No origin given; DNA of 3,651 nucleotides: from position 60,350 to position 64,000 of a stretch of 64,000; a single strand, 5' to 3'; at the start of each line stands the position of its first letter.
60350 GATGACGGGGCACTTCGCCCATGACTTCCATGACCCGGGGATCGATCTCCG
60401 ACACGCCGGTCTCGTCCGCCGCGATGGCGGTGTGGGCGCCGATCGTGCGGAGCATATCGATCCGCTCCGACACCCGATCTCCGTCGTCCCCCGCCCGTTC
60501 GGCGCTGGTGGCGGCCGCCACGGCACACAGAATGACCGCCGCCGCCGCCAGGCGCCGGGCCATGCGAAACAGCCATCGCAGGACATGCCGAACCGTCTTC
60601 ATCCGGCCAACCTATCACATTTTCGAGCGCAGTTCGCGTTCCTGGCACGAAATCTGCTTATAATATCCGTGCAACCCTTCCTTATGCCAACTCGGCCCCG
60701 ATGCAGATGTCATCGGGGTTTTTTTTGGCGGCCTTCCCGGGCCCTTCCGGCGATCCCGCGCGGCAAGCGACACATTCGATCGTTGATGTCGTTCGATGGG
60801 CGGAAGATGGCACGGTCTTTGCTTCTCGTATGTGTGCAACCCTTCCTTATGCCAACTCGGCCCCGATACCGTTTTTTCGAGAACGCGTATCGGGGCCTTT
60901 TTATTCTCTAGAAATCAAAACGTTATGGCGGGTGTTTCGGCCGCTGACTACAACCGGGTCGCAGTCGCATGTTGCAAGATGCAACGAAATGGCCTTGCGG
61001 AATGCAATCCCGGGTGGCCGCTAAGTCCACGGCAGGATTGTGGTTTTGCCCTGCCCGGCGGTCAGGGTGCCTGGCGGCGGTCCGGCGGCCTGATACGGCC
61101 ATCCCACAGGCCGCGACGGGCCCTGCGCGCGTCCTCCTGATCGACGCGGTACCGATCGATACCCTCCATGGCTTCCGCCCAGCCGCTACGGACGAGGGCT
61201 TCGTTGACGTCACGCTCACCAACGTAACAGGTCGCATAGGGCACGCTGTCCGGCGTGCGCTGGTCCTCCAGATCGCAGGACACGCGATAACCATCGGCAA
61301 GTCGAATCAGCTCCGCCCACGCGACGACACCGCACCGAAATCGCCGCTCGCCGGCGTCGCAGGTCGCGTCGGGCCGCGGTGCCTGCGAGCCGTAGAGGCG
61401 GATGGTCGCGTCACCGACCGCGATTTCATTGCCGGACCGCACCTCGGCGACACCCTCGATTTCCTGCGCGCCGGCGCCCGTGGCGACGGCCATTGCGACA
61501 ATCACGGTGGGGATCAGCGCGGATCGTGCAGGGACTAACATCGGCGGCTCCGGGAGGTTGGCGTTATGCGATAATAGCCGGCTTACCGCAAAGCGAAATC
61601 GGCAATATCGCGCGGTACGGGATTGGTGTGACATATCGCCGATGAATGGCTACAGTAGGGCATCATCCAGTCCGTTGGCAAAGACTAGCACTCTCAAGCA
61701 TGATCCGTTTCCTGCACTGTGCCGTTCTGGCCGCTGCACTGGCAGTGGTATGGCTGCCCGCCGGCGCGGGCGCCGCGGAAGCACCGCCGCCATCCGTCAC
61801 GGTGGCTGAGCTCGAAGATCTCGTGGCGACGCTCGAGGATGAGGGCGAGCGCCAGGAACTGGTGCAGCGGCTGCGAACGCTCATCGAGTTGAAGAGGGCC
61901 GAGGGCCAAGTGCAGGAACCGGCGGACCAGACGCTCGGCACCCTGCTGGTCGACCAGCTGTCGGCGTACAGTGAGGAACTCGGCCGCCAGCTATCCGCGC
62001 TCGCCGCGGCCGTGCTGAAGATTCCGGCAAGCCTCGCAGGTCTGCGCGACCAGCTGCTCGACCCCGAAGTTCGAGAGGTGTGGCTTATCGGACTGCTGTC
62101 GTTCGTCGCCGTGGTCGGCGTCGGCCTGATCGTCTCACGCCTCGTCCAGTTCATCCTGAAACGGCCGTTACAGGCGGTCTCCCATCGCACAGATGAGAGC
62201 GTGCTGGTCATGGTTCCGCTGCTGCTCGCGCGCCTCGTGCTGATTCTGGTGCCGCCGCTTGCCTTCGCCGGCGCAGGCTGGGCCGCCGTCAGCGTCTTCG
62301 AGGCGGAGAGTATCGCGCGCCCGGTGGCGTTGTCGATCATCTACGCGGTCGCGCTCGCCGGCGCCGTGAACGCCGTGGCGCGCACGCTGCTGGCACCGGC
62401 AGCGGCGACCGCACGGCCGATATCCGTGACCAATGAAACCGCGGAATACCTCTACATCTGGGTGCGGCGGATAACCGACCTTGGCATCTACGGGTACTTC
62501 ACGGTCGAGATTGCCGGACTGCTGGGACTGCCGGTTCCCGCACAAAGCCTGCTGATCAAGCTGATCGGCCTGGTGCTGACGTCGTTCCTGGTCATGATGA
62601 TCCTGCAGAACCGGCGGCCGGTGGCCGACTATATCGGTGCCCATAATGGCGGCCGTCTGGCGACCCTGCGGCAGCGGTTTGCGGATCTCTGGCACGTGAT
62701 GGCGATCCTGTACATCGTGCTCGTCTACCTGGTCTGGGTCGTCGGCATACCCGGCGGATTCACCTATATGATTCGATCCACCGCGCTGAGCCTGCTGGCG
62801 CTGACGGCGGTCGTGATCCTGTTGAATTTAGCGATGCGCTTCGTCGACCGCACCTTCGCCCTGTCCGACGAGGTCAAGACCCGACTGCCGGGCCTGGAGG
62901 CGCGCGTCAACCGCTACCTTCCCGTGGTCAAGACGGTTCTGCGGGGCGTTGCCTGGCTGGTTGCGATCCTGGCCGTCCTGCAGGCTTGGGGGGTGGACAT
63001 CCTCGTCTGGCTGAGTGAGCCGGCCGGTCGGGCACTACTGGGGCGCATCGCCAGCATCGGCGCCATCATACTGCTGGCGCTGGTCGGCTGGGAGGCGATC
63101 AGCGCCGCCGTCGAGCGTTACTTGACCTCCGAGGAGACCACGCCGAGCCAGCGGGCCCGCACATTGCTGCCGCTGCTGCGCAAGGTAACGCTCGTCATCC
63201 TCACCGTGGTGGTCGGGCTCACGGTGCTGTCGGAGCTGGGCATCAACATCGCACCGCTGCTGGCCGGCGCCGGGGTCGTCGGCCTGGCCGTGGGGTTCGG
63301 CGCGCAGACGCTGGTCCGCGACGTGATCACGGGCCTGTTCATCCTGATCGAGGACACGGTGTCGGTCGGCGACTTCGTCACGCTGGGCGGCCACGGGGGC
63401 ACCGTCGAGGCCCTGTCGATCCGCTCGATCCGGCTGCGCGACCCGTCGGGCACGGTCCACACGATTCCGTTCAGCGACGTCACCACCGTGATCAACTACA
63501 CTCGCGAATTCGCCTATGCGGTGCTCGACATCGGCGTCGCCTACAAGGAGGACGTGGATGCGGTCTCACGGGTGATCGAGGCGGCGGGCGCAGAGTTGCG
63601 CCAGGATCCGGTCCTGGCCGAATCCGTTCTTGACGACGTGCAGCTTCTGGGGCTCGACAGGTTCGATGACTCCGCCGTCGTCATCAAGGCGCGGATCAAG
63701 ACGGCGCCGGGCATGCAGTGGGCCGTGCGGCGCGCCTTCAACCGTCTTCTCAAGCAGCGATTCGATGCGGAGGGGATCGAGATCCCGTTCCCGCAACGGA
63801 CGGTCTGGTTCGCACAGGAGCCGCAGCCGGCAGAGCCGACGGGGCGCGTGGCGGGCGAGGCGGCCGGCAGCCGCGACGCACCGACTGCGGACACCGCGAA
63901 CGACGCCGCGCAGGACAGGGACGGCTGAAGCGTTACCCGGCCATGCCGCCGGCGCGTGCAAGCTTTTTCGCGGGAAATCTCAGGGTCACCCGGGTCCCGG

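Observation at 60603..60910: Tandem pair of candidate sigma-54-dependent small RNAs with an anti-Shine-Dalgarno seed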

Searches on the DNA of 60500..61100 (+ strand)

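Call 4: search_rna_families(source=window, start=60500, end=61100, threshold=evalue, max_evalue=10, show_alignments=4)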
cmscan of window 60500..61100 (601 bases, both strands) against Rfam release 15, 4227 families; matches with E-value up to 10: 6.
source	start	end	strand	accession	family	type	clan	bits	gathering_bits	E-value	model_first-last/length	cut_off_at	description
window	60666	60726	+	RF02837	anti-hemB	Gene; sRNA;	-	20.4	49.5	0.024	1-81/81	no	Burkholderia RNA 7 (anti-hemB)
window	60670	60726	+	RF02278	Betaproteobacteria_toxic_sRNA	Gene; sRNA;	-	13.7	50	5.6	1-64/64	no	Betaproteobacteria toxic small RNA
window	60670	60726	+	RF02399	NsiR1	Gene; sRNA;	-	13.2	39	8.9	1-60/60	no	Nitrogen stress-induced RNA 1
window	60500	60626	+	RF01390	isrG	Gene; sRNA;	-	11.4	100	0.95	124-279/279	5'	isrG Hfq binding RNA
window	60858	60884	+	RF01716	PhotoRC-I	Cis-reg;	-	10.8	45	5.9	1-44/44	no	PhotoRC-I RNA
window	60723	60792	+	RF02762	C1_109596F_thermometer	Cis-reg; thermoregulator;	-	8.2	125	9.5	1-227/227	no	C1_109596F 5' UTR thermometer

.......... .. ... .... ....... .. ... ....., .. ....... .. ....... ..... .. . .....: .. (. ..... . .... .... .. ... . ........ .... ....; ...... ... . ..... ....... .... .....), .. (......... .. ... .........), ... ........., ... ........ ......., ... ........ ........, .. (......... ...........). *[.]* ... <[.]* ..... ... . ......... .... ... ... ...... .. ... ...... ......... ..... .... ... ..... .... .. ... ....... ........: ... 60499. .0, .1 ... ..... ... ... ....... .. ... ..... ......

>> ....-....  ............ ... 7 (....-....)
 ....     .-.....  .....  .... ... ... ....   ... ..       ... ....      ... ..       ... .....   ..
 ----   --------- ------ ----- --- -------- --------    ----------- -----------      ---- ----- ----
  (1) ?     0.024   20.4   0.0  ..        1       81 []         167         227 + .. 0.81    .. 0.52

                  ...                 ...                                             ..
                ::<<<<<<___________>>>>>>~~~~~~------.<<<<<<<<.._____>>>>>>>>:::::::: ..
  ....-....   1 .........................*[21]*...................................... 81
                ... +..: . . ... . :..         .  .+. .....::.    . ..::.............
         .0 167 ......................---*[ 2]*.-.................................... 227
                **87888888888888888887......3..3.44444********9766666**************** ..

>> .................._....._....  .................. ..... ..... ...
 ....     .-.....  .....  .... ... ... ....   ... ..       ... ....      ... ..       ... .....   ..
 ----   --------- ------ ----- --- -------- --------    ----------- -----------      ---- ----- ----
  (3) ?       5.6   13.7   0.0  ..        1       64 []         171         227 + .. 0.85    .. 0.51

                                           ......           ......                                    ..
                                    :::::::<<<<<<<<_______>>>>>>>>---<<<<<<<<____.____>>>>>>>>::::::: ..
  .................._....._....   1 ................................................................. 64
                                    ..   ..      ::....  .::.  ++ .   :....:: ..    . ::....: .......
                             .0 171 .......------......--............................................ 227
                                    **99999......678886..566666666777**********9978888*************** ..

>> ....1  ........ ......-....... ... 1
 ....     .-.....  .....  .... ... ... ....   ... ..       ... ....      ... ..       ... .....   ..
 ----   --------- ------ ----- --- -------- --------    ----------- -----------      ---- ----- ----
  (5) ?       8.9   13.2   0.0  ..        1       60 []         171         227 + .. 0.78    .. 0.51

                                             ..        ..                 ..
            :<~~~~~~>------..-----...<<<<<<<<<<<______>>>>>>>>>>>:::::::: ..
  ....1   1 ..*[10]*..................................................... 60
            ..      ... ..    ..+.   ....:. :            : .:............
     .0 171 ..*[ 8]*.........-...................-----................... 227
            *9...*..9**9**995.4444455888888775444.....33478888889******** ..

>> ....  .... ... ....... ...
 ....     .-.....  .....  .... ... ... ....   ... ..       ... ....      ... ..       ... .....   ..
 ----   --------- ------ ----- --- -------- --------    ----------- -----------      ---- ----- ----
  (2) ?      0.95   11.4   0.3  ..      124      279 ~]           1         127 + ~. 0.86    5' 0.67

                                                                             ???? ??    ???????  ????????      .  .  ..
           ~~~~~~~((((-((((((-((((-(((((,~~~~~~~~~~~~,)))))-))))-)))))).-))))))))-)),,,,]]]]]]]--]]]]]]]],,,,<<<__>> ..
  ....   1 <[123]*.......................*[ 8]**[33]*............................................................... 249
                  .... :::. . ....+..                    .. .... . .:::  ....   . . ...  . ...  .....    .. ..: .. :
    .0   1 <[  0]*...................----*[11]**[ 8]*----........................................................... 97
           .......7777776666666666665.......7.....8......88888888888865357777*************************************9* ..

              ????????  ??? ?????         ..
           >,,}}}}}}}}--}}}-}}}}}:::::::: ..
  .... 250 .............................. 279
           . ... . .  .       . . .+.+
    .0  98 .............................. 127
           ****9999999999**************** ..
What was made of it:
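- On anti-hemB (RF02837) / Betaproteobacteria toxic sRNA (RF02278): 20.4 against 49.5 bits, and 13.7 against 50 bits (call 4).
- Closest known: Vibrio Qrr1-5. Different: No sequence or structure similarity: no Qrr hit even at E<=10 (call 4).
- Closest known: Sub-threshold Rfam resemblances: anti-hemB. Different: Scores are 20.4 bits against the 49.5 required and 13.7 against 50 (call 4).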

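Call 62: build_rna_model(alignment_id=A4, structure=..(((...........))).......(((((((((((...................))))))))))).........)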
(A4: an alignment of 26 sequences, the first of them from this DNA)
Model R1 built from alignment A4 (26 sequences, 76 columns); structure: as given.
model positions 73; base pairs 14; branch points 1; effective number of sequences 2.54; information 0.773 bits per position. Calibrated on 0.2 Mb of random sequence (short: E-values are rough).
structure used (alignment columns):
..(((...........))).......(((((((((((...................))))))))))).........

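Call 63: search_with_rna_model(model_id=R1, sources=[window, L028, L045, L030, L034, L016, L018, L027, L037, L044, L039], max_evalue=10)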
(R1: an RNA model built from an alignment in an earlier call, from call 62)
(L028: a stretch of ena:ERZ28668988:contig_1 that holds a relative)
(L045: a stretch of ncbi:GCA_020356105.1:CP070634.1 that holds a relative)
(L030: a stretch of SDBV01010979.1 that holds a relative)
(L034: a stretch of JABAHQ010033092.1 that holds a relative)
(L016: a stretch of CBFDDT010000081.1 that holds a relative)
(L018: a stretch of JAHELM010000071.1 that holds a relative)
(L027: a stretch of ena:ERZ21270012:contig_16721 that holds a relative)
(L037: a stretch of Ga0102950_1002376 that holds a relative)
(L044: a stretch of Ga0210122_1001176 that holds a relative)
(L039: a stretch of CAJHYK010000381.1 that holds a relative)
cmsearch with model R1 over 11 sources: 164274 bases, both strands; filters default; matches with E-value up to 10: 33.
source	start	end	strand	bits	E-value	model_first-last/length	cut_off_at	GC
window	60834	60906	+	93.4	2.9e-23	1-73/73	no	0.52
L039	8807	8879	+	89.5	3.4e-22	1-73/73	no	0.58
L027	4648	4720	-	89.4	3.6e-22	1-73/73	no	0.53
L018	2800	2873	+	89.1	4.5e-22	1-73/73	no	0.57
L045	9693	9766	-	84.6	7.2e-21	1-73/73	no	0.51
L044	1128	1200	+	84.5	7.8e-21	1-73/73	no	0.53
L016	3058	3130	+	84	1e-20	1-73/73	no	0.52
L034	3479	3552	-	78.4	3.5e-19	1-73/73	no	0.54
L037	2319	2392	-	70.7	4.5e-17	1-73/73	no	0.62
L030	1772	1843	-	67.9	2.6e-16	1-73/73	no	0.56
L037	2522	2583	-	66.8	5.2e-16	1-73/73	no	0.6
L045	9874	9934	-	66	8.7e-16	1-73/73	no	0.51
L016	2933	2994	+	63.6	3.8e-15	1-73/73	no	0.5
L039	8665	8726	+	61.3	1.7e-14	1-73/73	no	0.56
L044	953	1014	+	61.1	1.9e-14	1-73/73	no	0.5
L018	2646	2707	+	56.7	3e-13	1-73/73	no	0.55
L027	4847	4908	-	56.4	3.6e-13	1-73/73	no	0.47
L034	3616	3683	-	51.6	7.3e-12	1-73/73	no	0.56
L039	8832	8870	-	27.9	2.1e-05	26-64/73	no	0.72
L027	4657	4695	+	24.7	0.00015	26-64/73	no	0.64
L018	2825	2864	-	23.7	0.00028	26-64/73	no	0.73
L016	3083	3121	-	21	0.0016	26-64/73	no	0.56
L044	1153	1191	-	19.7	0.0035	26-64/73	no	0.64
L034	3489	3526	+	15.1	0.063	27-63/73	no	0.71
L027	7182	7221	-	13.2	0.21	1-73/73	no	0.43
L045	9702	9741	+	12.1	0.42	26-64/73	no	0.62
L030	1781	1817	+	11.9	0.49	26-64/73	no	0.65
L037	2327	2367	+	11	0.84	25-64/73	no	0.76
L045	11752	11820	-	10.8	0.96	1-73/73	no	0.64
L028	6676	6710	+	8.2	4.8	27-63/73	no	0.71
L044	497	563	-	7.1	9.7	1-73/73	no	0.57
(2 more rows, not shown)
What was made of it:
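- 60669..60726 (+): Predicted sRNA 1 (about 58 nt; short-terminator paralogue). Covariance model score 59.7 bits (call 63).
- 60834..60905 (+): Predicted sRNA 2 (about 69-72 nt; long-terminator paralogue). Covariance model score 93.4 bits (call 63).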

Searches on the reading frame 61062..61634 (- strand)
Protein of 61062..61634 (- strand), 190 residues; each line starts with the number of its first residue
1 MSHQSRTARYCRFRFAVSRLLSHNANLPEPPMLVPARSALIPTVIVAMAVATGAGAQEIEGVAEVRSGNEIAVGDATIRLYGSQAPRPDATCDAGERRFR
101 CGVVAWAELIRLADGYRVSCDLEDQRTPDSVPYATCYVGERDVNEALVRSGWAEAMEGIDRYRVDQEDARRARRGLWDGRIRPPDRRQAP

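Call 11: search_protein_families(library=pfam, proteins=[window:61062-61634:-])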
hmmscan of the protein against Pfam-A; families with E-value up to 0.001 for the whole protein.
window:61062-61634:- (190 aa): 1 family
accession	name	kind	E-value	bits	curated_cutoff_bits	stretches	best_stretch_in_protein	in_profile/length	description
PF00565.23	SNase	-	0.00035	21.4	21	1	134-178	54-106/107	Staphylococcal nuclease homologue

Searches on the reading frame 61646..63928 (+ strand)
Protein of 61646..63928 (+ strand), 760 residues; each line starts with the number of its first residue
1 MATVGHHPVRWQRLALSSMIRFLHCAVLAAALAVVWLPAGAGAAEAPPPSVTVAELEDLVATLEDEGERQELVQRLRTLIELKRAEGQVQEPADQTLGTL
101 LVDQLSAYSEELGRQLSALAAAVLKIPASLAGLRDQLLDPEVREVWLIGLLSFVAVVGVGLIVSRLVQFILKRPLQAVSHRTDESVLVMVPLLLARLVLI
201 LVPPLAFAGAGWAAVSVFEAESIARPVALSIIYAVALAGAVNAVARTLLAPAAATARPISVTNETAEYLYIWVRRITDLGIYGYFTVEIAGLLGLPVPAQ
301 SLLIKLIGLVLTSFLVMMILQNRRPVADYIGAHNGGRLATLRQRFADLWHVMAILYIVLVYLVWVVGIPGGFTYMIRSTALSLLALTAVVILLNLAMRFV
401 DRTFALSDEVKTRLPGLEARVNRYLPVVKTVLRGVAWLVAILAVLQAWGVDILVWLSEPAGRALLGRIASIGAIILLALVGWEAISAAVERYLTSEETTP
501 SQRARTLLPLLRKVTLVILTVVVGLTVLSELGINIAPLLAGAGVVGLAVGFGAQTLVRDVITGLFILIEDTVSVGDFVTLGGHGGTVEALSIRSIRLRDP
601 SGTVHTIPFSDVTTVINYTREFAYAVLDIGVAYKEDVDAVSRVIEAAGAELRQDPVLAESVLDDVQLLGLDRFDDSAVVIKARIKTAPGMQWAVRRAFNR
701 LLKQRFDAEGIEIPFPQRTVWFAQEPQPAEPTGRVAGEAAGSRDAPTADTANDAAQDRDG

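Call 11: search_protein_families(library=pfam, proteins=[window:61646-63928:+])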
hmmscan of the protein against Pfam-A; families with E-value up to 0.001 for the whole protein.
window:61646-63928:+ (760 aa): 4 families
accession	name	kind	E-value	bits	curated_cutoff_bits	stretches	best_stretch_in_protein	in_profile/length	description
PF25392.1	MS_channel_TM1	-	9.4e-21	74.1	27.1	1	379-455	2-79/79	Mechanosensitive ion channel, transmembrane helix 1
PF00924.24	MS_channel_2nd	-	8.3e-18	64.7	20.2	1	555-620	1-68/68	Mechanosensitive ion channel, beta-domain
PF21088.3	MS_channel_1st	-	3.5e-10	40.1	23.1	1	513-554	1-42/42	Mechanosensitive ion channel, transmembrane helices 2/3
PF21082.3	MS_channel_3rd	-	1.8e-08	35.1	21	1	626-713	2-88/88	Mechanosensitive ion channel MscS, C-terminal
